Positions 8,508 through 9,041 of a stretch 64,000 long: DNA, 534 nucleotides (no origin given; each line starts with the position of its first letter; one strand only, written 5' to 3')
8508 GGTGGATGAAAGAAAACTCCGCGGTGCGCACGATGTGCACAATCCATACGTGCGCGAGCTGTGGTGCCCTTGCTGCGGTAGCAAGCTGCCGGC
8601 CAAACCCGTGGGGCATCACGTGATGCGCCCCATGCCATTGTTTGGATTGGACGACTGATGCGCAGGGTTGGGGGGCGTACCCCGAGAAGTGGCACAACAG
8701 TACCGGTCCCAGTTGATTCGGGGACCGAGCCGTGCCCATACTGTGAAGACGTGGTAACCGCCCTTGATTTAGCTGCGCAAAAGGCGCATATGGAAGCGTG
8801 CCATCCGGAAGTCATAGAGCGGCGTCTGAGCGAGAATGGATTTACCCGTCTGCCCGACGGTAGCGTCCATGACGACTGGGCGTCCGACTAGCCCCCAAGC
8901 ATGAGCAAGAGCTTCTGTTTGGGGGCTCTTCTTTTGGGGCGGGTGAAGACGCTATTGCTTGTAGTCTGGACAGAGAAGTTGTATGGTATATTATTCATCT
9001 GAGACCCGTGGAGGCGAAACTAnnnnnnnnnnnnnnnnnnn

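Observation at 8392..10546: Operon of small Cys/His zinc-finger-like proteins with two paralogous C2H2-type members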

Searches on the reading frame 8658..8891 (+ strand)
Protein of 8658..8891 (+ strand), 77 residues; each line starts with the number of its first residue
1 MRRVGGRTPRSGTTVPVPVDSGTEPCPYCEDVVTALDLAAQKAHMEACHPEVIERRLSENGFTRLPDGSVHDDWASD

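Call 7: search_protein_families(library=pfam, proteins=[window:8658-8891:+], max_evalue=1)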
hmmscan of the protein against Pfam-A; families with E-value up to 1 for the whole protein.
window:8658-8891:+ (77 aa): 3 families
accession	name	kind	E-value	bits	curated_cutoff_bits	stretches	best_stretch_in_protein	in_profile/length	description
PF18658.7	zf-C2H2_12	-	0.0079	16.3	27.3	1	26-53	21-48/64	Spin-doc zinc-finger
PF20728.2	Nairovirus_NSm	-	0.082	13.4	27.4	1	26-50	77-99/115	Nairovirus NSm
PF13192.12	Thioredoxin_3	-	0.17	12.4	24.8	1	23-50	8-34/76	Thioredoxin domain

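Call 9: find_homologous_proteins(query=window:8658-8891:+, max_evalue=0.01)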
Query window:8658-8891:+ (77 aa): 2 proteins with E <= 0.01 among 3 candidates.
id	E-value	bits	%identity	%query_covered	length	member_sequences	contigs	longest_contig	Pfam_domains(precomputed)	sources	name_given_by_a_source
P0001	1.0e-46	174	100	100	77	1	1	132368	-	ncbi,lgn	-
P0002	1.0e-34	136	77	100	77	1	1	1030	-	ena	-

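Call 12: search_protein_families(library=phrogs, proteins=[window:8658-8891:+], max_evalue=0.1)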
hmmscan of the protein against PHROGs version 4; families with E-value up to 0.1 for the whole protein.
window:8658-8891:+ (77 aa): 1 family
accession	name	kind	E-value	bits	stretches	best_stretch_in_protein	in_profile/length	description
phrog_27525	-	unknown function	0.057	14.6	1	12-61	19-68/85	-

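Call 13: search_protein_families(library=ncbifam, proteins=[window:8658-8891:+], max_evalue=0.1)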
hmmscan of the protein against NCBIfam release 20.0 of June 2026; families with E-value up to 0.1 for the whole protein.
window:8658-8891:+ (77 aa): 0 families

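Call 14: search_protein_families(library=padloc, proteins=[window:8658-8891:+], max_evalue=0.1)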
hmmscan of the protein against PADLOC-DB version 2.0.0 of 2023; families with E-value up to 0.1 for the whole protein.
window:8658-8891:+ (77 aa): 0 families

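Call 15: find_encoding_contigs(protein=P0002, flank=10000)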
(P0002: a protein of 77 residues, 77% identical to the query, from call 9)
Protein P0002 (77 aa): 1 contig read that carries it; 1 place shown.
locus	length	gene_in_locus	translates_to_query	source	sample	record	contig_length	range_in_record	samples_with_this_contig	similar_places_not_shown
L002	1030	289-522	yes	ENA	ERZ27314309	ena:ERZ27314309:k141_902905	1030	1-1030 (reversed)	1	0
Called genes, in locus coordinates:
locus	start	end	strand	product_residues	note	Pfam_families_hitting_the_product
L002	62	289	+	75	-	-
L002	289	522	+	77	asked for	-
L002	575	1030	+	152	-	?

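Call 28: find_related_loci(query=A1, collection=genome_contigs, flank=6000)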
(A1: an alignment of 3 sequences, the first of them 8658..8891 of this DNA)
Query A1 (77 aa) in genome_contigs; peptide patterns used: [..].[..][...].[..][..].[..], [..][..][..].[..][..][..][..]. (x = any residue, [..] = any of these).
101 stretches matched a pattern, but none encodes a relative of the query by tblastn (E <= 1e-3).

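Call 34: search_solved_structures(query=A1, max_evalue=10, show_alignments=3)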
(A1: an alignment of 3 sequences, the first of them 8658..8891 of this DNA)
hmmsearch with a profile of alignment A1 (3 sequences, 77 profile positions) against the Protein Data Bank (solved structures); distinct sequences matched with E-value up to 10: 12.
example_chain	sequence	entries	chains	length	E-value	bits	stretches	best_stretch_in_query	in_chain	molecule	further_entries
2m7q_A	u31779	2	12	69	0.071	16.5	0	24-47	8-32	Tax1-binding protein 1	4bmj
5aas_A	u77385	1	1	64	0.086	16.2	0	24-47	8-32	TAX1-BINDING PROTEIN 1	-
1kls_A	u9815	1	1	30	0.092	16.1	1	23-50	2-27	ZINC FINGER Y-CHROMOSOMAL PROTEIN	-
7znf_A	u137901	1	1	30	0.092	16.1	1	23-50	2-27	ZINC FINGER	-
1xrz_A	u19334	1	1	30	0.12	15.7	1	23-50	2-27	Zinc finger Y-chromosomal protein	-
2elo_A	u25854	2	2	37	0.14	15.6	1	24-52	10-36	Zinc finger protein 406 | Zinc finger protein ZFAT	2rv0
5znf_A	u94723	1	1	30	0.18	15.2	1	23-50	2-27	ZINC FINGER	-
1klr_A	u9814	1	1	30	0.19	15.1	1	23-50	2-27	ZINC FINGER Y-CHROMOSOMAL PROTEIN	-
2ghf_A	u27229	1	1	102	0.21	15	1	22-54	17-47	Zinc fingers and homeoboxes protein 1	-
7nv0_A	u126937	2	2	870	0.38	14.2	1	22-62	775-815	DNA polymerase kappa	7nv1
5k5l_E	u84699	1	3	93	1.7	12.1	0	23-36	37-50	Transcriptional repressor CTCF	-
2ctd_A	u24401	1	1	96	2.9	11.3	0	19-51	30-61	Zinc finger protein 512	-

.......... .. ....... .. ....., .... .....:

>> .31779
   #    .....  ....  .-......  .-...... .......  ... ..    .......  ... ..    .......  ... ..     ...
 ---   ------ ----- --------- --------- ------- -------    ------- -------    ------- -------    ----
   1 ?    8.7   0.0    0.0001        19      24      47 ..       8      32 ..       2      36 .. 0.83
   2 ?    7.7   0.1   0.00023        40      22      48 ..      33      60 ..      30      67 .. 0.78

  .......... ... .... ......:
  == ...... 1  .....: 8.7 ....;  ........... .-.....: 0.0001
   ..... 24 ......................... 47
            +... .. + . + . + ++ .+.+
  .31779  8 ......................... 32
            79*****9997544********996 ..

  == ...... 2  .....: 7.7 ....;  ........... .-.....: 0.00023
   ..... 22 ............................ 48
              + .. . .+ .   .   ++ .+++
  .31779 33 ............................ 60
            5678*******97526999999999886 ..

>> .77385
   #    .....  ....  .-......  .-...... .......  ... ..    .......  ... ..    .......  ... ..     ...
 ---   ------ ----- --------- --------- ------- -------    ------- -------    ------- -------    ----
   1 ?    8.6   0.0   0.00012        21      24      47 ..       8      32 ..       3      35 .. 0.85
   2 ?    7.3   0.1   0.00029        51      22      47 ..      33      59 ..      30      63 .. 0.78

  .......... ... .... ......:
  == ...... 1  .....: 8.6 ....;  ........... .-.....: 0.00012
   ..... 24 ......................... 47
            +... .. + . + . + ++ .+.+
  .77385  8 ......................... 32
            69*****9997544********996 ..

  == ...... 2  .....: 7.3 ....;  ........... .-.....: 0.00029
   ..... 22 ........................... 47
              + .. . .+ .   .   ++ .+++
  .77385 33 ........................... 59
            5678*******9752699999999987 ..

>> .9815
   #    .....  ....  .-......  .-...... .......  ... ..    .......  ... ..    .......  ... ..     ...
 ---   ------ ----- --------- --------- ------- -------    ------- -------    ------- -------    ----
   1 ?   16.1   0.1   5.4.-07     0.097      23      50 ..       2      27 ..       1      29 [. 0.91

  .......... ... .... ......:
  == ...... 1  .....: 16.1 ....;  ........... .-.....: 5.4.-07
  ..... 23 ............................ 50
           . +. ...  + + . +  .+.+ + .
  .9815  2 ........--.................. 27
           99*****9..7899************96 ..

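Call 35: search_protein_representatives(alignment_id=A1)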
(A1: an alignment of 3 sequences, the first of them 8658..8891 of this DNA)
Query: 3 sequences, 77 profile positions. Proteins with E-value up to 0.001 (for the whole library): 121; up to 1e-10: 6; up to 1e-30: 0. The best 121 are listed.
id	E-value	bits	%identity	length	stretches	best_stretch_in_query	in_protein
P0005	9.1e-25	102.7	-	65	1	17-77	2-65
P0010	1.1e-22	96.0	-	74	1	1-77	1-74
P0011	1.8e-16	76.1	-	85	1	1-71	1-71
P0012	2.3e-14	69.4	-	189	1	20-77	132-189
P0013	3.0e-13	65.8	-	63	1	17-75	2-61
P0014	1.1e-11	60.8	-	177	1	23-68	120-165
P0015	1.7e-10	57.0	-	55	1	24-75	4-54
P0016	9.9e-10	54.5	-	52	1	24-75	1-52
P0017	2.2e-09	53.4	-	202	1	3-59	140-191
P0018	2.4e-09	53.3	-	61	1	24-72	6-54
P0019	3.3e-09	52.8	-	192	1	19-72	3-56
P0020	8.6e-09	51.5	-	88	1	17-75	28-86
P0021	3.0e-08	49.8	-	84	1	22-73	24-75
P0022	5.4e-08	49.0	-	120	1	25-77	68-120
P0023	5.7e-08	48.9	-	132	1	23-73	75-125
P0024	6.5e-08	48.7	-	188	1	24-73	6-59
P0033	3.5e-07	46.3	-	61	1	17-75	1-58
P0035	5.1e-07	45.8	-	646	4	24-52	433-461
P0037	5.8e-07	45.7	-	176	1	24-68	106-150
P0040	8.1e-07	45.2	-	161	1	16-56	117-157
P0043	9.0e-07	45.0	-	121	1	17-59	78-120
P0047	2.0e-06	43.9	-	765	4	16-58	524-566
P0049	2.7e-06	43.5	-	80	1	23-60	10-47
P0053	3.9e-06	43.0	-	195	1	24-64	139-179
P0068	8.5e-06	41.9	-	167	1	22-65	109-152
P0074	1.2e-05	41.4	-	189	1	22-77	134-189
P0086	5.9e-05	39.2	-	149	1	18-75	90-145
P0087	6.4e-05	39.1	-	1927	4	24-53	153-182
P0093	8.3e-05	38.8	-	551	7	14-51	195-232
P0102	1.9e-04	37.6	-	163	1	17-62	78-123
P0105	2.6e-04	37.1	-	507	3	26-52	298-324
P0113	4.5e-04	36.4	-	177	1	27-67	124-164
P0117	5.5e-04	36.1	-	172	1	24-65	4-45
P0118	5.7e-04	36.1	-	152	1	17-68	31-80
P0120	6.8e-04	35.8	-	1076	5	19-61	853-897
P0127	8.4e-04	35.5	-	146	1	23-62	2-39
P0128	9.3e-04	35.4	-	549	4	23-53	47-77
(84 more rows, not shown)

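Call 37: predict_structure(alignment_id=A1)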
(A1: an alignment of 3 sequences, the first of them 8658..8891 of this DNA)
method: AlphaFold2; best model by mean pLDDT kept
length: 77 residues; sequences in the alignment: 3
mean_pLDDT: 73.2   pTM: 0.47
mean pLDDT of the five models: 73.2, 72.2, 72.1, 61.6, 51.4
residues with pLDDT >= 90: 0; 70-90: 50; 50-70: 24; < 50: 3
segments of 3 or more residues with pLDDT < 50: none
pLDDT, mean of each block of 10 residues (from residue 1): 53 55 79 80 86 85 81 65
secondary structure, 60 per line:
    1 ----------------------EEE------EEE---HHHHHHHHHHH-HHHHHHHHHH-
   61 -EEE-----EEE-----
elements in order: E23-25 E32-34 H38-48 H50-59 E62-64 E70-72

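Call 42: fold_search(model_id=the predicted structure, library=pdb)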
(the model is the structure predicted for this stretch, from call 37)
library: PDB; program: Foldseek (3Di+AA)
matches with E <= 10: 67; with E <= 0.001: 0
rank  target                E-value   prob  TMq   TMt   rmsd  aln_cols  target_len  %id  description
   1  2y9h_I                9.8e-01  0.13  0.20  0.11   6.2        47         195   26  Structure A of CRISPR endoribonuclease Cse3 bound to 19 nt RNA (released 2011-05-18)
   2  5z28_B                1.4e+00  0.16  0.24  0.20  12.0        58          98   14  AtVAL2 PHD-Like domain (released 2018-05-02)
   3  2y9h_K                1.4e+00  0.12  0.20  0.11   6.2        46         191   24  Structure A of CRISPR endoribonuclease Cse3 bound to 19 nt RNA (released 2011-05-18)
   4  2y8y_A                1.4e+00  0.10  0.19  0.11   6.0        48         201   25  Structure B of CRISPR endoribonuclease Cse3 bound to 19 nt RNA (released 2011-05-18)
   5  5z28_A                1.5e+00  0.14  0.22  0.18  13.0        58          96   16  AtVAL2 PHD-Like domain (released 2018-05-02)
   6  2y8w_A                1.6e+00  0.11  0.19  0.09   6.3        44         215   25  Structure of CRISPR endoribonuclease Cse3 bound to 20 nt RNA (released 2011-05-18)
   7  3qrp_A                1.7e+00  0.08  0.20  0.10   6.3        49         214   24  Structure of Thermus Thermophilus Cse3 bound to an RNA representing a product mimic complex (released 2011-05-25)
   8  8jxd_B                1.9e+00  0.05  0.21  0.11  22.5        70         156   21  Cryo-EM structure of rat megalin leg (released 2024-06-19)
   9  2y9h_C                2.1e+00  0.08  0.19  0.11   6.2        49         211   24  Structure A of CRISPR endoribonuclease Cse3 bound to 19 nt RNA (released 2011-05-18)
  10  2y9h_A                2.4e+00  0.09  0.19  0.10   6.2        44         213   25  Structure A of CRISPR endoribonuclease Cse3 bound to 19 nt RNA (released 2011-05-18)
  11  6zm5_0                2.7e+00  0.04  0.20  0.17  12.4        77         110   18  Human mitochondrial ribosome in complex with OXA1L, mRNA, A/A tRNA, P/P tRNA and nascent polypeptide (released 2021-01-13)
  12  5yeg_A                2.9e+00  0.13  0.33  0.19   9.0        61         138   16  Crystal structure of CTCF ZFs4-8-Hs5-1a complex (released 2017-11-29)
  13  2f9i_B                2.9e+00  0.08  0.27  0.09  10.4        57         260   21  Crystal Structure of the carboxyltransferase subunit of ACC from Staphylococcus aureus (released 2006-12-05)
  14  6x46_MODEL_1_A        3.1e+00  0.11  0.30  0.29   7.0        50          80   18  NMR solution structure of Asterix/Gtsf1 from mouse (CHHC zinc finger domains) (released 2021-03-03)
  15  3qrq_A                3.6e+00  0.06  0.19  0.11   6.3        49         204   24  Structure of Thermus Thermophilus Cse3 bound to an RNA representing a pre-cleavage complex (released 2011-05-25)
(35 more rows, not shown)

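Call 44: find_homologous_proteins(query=A2, max_evalue=0.001)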
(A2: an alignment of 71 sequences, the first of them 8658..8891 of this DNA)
Query A2 (71 sequences) (77 aa, profile of the alignment): 78 proteins with E <= 0.001 among 606 candidates.
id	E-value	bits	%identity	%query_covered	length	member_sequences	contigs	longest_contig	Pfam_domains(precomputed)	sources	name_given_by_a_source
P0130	8.1e-22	94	46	51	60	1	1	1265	-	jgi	jgi:hypothetical protein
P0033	8.9e-22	94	42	68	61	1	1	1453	-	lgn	-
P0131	5.1e-21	92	44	74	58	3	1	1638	-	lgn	-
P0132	2.5e-20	90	46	68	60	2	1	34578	-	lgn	-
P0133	5.2e-20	89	46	53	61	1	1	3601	-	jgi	jgi:hypothetical protein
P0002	1.2e-19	87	77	100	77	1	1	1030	-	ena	-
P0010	3.9e-19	86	57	90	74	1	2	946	-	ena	-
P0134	1.0e-18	84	50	68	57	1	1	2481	-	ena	-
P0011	3.5e-18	83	38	84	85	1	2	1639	-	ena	-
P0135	5.3e-18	82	41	48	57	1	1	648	-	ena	-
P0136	7.2e-18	82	42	68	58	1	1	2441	-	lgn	-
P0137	8.3e-18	81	36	56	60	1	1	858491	-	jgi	jgi:ribosomal protein S26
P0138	1.0e-17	81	44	53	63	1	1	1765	-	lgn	-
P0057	1.0e-17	81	49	48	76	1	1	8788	-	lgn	-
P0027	3.8e-17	79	49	51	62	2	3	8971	-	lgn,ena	-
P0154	4.3e-15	73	42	40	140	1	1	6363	-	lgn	-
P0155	4.5e-15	73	47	56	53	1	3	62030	-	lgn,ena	-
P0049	3.0e-14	70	58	43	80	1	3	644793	-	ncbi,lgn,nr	ncbi:MAG: hypothetical protein HYS87_02890 [Candidatus Colwellbacteria bacterium]|nr:hypothetical pr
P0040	2.1e-13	67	38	69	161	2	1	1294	-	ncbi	-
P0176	9.9e-11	59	37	45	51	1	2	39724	-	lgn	-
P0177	1.4e-10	58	47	44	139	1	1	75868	-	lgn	-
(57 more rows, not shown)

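Call 45: find_encoding_contigs(protein=P0132, flank=6000, max_places=2)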
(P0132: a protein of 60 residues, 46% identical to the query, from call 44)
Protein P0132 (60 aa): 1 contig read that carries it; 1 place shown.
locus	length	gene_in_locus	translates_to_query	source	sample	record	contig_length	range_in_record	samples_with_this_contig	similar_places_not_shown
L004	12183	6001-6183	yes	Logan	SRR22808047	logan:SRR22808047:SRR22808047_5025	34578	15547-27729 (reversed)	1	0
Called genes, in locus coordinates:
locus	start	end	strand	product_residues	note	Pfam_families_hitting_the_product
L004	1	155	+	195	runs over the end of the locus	-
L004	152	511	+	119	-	-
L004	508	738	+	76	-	-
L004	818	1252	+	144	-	-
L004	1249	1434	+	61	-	-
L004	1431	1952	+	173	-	PF00132:Hexapep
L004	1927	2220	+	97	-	-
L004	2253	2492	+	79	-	-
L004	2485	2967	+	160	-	-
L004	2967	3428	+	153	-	-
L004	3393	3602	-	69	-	-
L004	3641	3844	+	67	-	-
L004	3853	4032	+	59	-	-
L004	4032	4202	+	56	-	-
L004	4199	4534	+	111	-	-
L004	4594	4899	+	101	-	-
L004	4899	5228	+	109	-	-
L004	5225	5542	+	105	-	PF28055:VVA0879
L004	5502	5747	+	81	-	-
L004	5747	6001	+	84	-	-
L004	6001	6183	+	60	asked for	-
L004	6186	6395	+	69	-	-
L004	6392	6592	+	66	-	-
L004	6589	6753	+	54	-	-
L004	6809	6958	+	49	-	-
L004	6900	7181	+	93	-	-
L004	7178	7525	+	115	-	-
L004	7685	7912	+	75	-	-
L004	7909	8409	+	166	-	-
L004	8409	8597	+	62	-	-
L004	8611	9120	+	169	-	-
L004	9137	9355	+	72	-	-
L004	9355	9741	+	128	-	-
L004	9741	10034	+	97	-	-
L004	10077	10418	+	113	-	-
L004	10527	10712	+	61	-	-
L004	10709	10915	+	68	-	-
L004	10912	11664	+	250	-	-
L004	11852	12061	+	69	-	-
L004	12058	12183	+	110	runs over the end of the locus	-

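Call 46: find_encoding_contigs(protein=P0155, flank=6000, max_places=2)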
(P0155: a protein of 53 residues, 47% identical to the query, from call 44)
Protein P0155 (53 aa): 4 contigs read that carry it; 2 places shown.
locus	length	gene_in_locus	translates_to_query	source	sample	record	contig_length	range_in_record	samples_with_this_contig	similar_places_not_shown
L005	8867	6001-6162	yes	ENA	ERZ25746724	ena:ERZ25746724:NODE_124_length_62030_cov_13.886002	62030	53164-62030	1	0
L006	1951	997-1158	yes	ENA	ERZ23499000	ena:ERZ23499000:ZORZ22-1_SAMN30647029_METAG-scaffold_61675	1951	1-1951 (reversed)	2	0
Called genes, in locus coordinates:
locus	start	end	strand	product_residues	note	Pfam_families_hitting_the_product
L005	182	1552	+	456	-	PF01225:Mur_ligase, PF08245:Mur_ligase_M, PF02875:Mur_ligase_C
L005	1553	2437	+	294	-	PF03799:FtsQ_DivIB_C (weak)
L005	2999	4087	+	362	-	PF14082:SduA_C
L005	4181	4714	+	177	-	PF00300:His_Phos_1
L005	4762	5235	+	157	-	PF08719:NADAR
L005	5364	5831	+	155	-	-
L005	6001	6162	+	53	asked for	-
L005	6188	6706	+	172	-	-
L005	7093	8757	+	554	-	PF05496:RuvB_N (weak), PF13177:DNA_pol3_delta2, PF00004:AAA, PF07728:AAA_5 (weak), PF13401:AAA_22 (weak), PF22608:DNAX_ATPase_lid, PF12169:DNA_pol3_gamma3, PF11490:DNA_pol3_a_NII (weak), +1 more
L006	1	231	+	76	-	?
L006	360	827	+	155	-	-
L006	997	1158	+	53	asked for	-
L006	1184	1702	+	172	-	-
